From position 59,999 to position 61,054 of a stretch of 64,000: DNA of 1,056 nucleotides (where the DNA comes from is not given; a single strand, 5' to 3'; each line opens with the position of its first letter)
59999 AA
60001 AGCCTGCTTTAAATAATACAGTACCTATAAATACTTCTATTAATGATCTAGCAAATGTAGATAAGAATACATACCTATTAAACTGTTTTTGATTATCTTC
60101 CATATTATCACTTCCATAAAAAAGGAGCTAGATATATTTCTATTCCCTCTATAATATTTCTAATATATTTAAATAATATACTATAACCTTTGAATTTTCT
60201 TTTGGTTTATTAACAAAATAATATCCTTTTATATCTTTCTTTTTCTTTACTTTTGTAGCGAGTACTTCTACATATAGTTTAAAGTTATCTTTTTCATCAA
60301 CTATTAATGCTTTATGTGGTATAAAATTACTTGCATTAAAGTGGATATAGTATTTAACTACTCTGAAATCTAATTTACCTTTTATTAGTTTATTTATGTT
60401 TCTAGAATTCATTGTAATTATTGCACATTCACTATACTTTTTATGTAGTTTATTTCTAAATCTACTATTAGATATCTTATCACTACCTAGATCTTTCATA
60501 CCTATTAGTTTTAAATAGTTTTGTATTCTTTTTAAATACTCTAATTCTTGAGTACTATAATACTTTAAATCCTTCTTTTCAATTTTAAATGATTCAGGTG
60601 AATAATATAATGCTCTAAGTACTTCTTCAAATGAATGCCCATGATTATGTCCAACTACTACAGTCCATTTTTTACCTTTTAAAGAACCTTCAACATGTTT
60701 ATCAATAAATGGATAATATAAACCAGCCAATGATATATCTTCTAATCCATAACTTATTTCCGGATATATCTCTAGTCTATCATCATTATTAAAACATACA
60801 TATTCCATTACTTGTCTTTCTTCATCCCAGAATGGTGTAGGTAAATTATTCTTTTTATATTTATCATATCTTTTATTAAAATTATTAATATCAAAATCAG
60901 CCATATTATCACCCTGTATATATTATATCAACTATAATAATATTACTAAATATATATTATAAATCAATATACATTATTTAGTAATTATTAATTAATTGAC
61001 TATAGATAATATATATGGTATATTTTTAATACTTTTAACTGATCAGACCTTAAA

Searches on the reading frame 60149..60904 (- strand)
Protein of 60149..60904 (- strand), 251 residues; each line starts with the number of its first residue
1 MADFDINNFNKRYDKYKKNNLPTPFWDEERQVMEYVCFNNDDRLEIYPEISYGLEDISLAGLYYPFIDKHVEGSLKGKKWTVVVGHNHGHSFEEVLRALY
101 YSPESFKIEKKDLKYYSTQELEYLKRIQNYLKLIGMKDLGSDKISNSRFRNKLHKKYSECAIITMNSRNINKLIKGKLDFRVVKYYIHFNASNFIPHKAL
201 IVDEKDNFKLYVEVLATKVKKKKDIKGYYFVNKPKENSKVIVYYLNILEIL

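Call 3: search_protein_families(library=pfam, proteins=[window:60149-60904:-], max_evalue=1)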
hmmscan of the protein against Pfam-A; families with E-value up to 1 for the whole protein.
window:60149-60904:- (251 aa): 0 families

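Call 4: search_protein_families(library=phrogs, proteins=[window:60149-60904:-], max_evalue=1)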
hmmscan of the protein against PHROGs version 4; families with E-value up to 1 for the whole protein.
window:60149-60904:- (251 aa): 1 family
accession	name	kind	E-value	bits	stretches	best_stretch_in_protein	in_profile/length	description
phrog_19843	-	unknown function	0.0079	17.4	1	150-212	15-80/85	-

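Call 5: search_protein_families(library=padloc, proteins=[window:60149-60904:-], max_evalue=1)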
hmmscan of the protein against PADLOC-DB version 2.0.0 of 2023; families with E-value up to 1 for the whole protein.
window:60149-60904:- (251 aa): 0 families

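Call 108: search_protein_families(library=ncbifam, proteins=[window:60149-60904:-], max_evalue=0.1)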
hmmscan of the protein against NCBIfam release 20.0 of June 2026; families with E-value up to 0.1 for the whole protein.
window:60149-60904:- (251 aa): 0 families
